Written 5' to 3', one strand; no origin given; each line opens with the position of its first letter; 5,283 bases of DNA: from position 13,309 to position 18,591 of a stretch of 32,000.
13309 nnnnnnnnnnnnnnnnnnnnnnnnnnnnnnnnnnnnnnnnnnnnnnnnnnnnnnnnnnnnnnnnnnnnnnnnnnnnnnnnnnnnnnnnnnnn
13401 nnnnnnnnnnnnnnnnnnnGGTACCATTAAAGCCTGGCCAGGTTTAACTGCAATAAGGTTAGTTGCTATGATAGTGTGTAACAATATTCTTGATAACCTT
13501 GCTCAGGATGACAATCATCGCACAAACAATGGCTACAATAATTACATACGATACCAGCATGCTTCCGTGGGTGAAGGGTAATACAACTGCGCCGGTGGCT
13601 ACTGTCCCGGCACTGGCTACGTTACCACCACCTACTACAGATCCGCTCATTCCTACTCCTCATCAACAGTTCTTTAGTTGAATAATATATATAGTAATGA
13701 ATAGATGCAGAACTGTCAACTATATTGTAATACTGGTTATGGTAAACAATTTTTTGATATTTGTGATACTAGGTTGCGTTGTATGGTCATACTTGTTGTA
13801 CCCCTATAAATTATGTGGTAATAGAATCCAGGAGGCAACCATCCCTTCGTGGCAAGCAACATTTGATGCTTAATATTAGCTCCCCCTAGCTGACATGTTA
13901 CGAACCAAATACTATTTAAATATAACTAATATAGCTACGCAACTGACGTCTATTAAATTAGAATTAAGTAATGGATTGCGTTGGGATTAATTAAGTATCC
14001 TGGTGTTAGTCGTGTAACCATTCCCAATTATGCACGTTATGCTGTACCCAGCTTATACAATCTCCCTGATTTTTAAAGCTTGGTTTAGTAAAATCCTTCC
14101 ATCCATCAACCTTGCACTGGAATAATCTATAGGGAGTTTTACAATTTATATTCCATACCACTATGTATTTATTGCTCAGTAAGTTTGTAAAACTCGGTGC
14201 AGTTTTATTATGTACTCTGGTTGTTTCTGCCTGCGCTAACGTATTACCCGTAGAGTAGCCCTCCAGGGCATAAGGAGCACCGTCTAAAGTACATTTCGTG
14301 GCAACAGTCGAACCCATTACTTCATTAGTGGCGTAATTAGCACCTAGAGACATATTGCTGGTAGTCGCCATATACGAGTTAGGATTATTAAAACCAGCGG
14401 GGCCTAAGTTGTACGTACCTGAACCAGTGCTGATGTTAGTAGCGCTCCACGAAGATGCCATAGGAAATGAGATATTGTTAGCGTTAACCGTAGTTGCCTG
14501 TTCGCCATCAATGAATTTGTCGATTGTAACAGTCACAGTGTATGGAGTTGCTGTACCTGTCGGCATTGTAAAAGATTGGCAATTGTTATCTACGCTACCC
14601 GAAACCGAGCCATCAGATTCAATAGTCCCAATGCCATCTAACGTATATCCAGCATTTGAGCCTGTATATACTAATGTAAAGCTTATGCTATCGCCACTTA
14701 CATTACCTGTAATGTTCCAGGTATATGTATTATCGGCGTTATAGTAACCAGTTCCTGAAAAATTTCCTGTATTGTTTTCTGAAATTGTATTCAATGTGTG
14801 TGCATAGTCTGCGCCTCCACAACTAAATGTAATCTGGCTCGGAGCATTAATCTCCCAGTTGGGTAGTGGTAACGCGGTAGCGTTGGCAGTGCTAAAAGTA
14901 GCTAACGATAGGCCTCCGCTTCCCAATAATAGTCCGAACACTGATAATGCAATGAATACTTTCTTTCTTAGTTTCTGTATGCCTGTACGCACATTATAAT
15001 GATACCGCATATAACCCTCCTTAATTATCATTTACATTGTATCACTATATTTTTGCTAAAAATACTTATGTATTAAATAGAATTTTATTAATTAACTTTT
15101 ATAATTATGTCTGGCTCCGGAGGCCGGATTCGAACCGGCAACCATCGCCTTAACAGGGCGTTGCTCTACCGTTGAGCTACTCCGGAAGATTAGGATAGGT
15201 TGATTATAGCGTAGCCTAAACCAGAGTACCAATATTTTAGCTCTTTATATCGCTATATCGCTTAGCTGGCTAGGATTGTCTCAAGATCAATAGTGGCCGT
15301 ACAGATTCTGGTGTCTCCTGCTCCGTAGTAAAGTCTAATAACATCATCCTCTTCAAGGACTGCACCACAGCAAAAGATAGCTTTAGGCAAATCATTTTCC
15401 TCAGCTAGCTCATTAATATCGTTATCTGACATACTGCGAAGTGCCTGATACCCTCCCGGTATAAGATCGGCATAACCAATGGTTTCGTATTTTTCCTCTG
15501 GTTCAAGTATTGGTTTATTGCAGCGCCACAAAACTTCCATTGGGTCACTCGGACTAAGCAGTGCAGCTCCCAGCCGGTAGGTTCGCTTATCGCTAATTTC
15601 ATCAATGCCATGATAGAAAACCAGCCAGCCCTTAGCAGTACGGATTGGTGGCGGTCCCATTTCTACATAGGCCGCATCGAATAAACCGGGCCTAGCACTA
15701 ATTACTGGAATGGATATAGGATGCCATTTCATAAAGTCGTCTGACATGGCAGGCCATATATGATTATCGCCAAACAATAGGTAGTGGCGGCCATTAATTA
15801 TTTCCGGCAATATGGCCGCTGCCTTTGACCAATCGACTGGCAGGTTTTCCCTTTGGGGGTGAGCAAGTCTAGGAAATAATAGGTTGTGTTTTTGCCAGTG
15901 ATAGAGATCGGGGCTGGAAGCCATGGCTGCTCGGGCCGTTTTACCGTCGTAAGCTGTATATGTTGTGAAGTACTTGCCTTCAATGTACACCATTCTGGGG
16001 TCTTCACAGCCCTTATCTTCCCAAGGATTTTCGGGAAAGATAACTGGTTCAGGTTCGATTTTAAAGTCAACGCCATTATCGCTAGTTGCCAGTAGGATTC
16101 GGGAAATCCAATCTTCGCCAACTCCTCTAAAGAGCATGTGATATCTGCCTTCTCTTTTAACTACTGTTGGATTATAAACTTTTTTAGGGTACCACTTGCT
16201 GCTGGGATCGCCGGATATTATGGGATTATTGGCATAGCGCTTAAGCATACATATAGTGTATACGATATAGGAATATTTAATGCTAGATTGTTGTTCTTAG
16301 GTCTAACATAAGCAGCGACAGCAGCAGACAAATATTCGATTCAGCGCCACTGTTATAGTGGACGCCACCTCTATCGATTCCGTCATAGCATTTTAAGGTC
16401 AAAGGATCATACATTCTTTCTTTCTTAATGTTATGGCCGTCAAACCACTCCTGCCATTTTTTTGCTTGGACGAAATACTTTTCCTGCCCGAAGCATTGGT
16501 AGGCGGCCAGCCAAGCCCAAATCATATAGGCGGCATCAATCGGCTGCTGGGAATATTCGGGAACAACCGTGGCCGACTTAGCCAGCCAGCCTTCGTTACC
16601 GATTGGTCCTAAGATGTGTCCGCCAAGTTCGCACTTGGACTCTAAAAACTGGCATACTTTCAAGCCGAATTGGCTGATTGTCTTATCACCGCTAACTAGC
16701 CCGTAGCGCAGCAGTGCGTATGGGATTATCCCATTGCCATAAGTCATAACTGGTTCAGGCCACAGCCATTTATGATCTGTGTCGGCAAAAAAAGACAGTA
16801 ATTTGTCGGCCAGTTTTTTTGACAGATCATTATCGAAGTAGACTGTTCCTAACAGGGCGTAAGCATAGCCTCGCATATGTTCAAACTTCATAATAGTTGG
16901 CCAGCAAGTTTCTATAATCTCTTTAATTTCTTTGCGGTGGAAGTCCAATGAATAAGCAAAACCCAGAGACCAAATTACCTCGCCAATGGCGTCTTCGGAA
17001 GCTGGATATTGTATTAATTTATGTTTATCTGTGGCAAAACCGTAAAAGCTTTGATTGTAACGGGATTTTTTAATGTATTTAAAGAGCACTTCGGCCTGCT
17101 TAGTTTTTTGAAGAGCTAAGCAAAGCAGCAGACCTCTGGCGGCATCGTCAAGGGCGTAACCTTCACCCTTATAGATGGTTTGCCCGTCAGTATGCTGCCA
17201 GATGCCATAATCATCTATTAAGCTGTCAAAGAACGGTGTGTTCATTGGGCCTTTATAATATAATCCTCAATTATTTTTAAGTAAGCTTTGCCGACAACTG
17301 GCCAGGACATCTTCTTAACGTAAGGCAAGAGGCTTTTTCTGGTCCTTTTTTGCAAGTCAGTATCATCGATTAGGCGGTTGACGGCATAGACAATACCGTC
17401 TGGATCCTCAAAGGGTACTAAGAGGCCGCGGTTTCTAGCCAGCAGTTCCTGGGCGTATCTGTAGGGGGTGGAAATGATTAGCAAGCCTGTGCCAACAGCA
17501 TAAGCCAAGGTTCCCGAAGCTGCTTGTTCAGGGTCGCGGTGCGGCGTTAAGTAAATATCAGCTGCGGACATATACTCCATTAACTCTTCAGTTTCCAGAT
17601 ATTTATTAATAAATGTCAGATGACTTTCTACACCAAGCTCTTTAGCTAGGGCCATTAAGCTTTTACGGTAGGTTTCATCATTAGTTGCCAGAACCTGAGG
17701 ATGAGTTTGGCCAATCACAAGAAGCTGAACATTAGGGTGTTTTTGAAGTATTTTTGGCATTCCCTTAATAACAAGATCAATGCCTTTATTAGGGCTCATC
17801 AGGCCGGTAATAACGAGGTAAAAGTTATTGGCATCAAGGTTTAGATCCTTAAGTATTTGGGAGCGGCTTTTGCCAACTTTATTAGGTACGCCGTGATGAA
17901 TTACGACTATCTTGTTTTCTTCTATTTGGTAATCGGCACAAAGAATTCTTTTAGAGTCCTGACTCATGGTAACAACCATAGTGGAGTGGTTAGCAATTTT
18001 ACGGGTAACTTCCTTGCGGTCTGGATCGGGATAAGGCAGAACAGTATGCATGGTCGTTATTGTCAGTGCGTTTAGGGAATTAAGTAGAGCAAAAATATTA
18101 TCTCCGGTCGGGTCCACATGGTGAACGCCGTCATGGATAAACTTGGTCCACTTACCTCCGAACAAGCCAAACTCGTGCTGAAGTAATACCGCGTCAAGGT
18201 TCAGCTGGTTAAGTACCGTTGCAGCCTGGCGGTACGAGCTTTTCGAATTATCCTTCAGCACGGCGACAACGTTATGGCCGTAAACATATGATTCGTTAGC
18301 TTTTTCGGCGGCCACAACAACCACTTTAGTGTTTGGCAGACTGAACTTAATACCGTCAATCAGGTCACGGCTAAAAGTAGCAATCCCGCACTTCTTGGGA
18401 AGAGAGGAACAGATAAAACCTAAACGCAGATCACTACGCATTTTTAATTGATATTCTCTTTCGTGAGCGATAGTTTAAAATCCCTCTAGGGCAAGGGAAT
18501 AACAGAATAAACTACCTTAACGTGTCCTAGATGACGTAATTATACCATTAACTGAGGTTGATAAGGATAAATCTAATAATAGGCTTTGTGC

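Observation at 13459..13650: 63-aa protein that is nothing but an uncharged 23-residue head plus an LPxTG-like sorting signal, with no signal peptide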

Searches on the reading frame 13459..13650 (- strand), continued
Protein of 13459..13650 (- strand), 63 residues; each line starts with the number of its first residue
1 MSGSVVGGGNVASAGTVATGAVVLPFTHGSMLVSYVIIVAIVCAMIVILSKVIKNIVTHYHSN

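Call 54: list_cluster_members(proteins=[P0088, P0098, P0101, P0116, P0125, P0071, P0042, P0036, P0054, P0087])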
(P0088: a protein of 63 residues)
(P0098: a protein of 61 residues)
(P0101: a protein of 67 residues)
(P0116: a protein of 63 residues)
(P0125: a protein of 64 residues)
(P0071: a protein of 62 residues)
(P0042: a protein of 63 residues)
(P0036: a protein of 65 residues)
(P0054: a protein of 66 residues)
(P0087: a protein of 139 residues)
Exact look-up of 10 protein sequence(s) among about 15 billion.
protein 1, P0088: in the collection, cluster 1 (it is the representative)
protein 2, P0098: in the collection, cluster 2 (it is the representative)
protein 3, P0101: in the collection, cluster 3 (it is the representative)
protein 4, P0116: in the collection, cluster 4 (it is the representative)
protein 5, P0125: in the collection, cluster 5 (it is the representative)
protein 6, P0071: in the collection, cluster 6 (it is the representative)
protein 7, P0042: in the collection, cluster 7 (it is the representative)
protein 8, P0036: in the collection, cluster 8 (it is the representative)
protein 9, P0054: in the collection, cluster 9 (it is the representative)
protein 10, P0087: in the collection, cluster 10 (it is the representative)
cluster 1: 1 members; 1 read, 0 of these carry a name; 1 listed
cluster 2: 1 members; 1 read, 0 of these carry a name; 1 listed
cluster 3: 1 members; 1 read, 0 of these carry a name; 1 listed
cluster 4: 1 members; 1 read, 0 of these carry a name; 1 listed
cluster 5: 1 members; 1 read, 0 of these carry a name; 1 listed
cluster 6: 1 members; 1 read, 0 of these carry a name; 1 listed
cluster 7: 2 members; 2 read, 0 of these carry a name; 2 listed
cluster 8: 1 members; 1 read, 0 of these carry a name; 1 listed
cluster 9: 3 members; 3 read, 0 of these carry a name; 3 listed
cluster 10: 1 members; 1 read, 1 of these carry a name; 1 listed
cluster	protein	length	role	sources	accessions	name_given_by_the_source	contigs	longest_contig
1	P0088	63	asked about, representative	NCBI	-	-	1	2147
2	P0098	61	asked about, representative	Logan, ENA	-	-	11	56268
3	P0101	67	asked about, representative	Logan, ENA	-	-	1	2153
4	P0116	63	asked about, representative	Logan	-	-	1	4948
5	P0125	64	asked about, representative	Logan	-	-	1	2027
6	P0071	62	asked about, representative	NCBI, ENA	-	-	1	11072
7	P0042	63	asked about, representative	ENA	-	-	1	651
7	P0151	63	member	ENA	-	-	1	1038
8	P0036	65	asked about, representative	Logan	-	-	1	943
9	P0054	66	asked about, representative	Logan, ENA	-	-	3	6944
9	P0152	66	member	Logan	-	-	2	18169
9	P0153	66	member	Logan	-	-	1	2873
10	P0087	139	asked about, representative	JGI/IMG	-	hypothetical protein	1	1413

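Call 74: search_protein_families(library=ncbifam, proteins=[P0001, P0012, P0014, P0017, P0142], max_evalue=10)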
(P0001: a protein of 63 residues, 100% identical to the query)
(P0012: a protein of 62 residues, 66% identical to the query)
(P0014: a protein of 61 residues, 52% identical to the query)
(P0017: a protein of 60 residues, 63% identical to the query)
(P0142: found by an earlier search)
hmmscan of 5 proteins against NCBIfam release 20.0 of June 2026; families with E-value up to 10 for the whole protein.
P0001 (63 aa): 1 family
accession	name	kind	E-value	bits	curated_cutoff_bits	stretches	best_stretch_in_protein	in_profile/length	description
NF053808.1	Ssp4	equivalog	1.7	7.8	300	1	7-44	92-129/280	Ssp4 family T6SS effector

P0012 (62 aa): 1 family
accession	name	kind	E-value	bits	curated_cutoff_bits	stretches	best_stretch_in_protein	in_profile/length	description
NF053808.1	Ssp4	equivalog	0.33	10.1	300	1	8-46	93-131/280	Ssp4 family T6SS effector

P0014 (61 aa): 0 families

P0017 (60 aa): 1 family
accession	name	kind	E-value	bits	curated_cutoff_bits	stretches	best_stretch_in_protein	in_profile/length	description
NF006437.0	PRK08733.1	equivalog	0.093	11.9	540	1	8-45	223-260/306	LpxL/LpxP family Kdo(2)-lipid IV(A) lauroyl/palmitoleoyl acyltransferase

P0142 (63 aa): 0 families

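Call 75: search_protein_families(library=pfam, proteins=[P0001, P0016, P0148, P0041, P0052, P0030], max_evalue=10)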
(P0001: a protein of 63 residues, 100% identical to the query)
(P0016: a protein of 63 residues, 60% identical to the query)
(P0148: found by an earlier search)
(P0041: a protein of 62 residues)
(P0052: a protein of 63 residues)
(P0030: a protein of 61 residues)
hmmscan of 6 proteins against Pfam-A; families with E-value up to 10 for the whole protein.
P0001 (63 aa): 3 families
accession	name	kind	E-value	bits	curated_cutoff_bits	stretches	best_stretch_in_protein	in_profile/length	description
PF23960.2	DUF7289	-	0.24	11.3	27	1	30-61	4-35/238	Family of unknown function (DUF7289)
PF10399.14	UCR_Fe-S_N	-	0.82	9.6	24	1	12-26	20-34/41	Ubiquitinol-cytochrome C reductase Fe-S subunit TAT signal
PF15879.10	MWFE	-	2.1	9.2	27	1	31-53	4-26/55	NADH-ubiquinone oxidoreductase MWFE subunit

P0016 (63 aa): 0 families

P0148 (60 aa): 1 family
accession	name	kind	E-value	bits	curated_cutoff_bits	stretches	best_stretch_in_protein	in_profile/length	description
PF00746.26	Gram_pos_anchor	-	0.027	14.9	20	1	16-44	4-34/43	LPXTG cell wall anchor motif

P0041 (62 aa): 2 families
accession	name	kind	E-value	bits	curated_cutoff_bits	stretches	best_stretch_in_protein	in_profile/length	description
PF02656.20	DUF202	-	0.052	14.4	23.4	1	13-56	18-64/68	Domain of unknown function (DUF202)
PF00746.26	Gram_pos_anchor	-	0.86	10.1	20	1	21-48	7-36/43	LPXTG cell wall anchor motif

P0052 (63 aa): 1 family
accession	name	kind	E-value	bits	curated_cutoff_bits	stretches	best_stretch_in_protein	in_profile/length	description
PF00746.26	Gram_pos_anchor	-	0.033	14.6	20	1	24-48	8-34/43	LPXTG cell wall anchor motif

P0030 (61 aa): 1 family
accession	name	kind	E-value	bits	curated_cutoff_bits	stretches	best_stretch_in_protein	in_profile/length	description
PF00746.26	Gram_pos_anchor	-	0.013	15.8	20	1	18-47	5-36/43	LPXTG cell wall anchor motif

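Call 80: search_protein_families(library=pfam, proteins=[L021:7413-7919:+, L021:4463-4645:-, L022:2125-3096:-, L019:1835-2869:+, L020:2059-2589:-, L020:1417-2013:-], max_evalue=1)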
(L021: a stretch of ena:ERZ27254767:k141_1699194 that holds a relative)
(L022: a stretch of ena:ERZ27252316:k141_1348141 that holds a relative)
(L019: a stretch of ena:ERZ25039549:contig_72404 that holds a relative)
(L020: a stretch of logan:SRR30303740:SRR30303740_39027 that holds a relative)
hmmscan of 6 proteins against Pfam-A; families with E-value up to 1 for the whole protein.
L021:7413-7919:+ (168 aa): 0 families

L021:4463-4645:- (60 aa): 0 families

L022:2125-3096:- (323 aa): 0 families

L019:1835-2869:+ (344 aa): 3 families
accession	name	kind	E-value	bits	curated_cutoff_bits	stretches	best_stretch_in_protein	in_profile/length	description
PF02412.23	TSP_3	-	9.5e-13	48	25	3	293-311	14-32/36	Thrombospondin type 3 repeat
PF02822.19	Antistasin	-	0.33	11.9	21.2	0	240-252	11-23/26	Antistasin family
PF05901.16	Excalibur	-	0.59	11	22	0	291-301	24-34/36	Excalibur calcium-binding domain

L020:2059-2589:- (176 aa): 0 families

L020:1417-2013:- (198 aa): 0 families

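Call 87: predict_structure(alignment_id=A2)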
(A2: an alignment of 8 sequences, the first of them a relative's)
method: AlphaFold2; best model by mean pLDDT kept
length: 63 residues; sequences in the alignment: 8
mean_pLDDT: 63.4   pTM: 0.33
mean pLDDT of the five models: 63.4, 63.1, 63.0, 61.8, 59.6
residues with pLDDT >= 90: 0; 70-90: 25; 50-70: 13; < 50: 25
segments of 3 or more residues with pLDDT < 50: 1-3, 5-26
pLDDT, mean of each block of 10 residues (from residue 1): 46 48 50 74 86 79 58
secondary structure, 60 per line:
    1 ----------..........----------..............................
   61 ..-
elements in order: H11-20 H31-62

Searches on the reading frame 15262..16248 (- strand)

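Call 5: search_protein_families(library=pfam, proteins=[window:15262-16248:-], max_evalue=0.1)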
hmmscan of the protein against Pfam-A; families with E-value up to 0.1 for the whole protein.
window:15262-16248:- (328 aa): 5 families
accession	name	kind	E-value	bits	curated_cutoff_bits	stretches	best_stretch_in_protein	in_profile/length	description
PF04041.19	Glyco_hydro_130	-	4.9e-57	193.7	26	2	21-259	32-276/320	beta-1,4-mannooligosaccharide phosphorylase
PF04616.20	Glyco_hydro_43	-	3.4e-05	23.8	32.2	1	74-170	3-101/288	Glycosyl hydrolases family 43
PF00251.26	Glyco_hydro_32N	-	0.00095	19.3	22.1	1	24-124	69-175/307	Glycosyl hydrolases family 32 N-terminal domain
PF24067.1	Beta-prop_BT_1020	-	0.018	15.1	27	1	83-133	52-106/236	BT_1020-like, N-terminal beta propeller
PF08950.16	DUF1861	-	0.064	12.8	28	0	284-321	254-291/296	Protein of unknown function (DUF1861)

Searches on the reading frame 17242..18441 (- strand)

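Call 5: search_protein_families(library=pfam, proteins=[window:17242-18441:-], max_evalue=0.1)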
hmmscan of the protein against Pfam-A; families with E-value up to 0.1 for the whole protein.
window:17242-18441:- (399 aa): 4 families
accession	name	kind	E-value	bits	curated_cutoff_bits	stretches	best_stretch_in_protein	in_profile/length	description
PF00534.26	Glycos_transf_1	-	8.7e-20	71.4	26.4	1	195-369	4-167/172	Glycosyl transferases group 1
PF13692.12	Glyco_trans_1_4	-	2.3e-17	64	27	1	208-360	3-142/142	Glycosyl transferases group 1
PF13439.12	Glyco_transf_4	-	1.5e-08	35.3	28.5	1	106-185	78-166/170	Glycosyltransferase Family 4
PF13524.12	Glyco_trans_1_2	-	0.0011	19.4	25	1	278-367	31-121/144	Glycosyl transferase-like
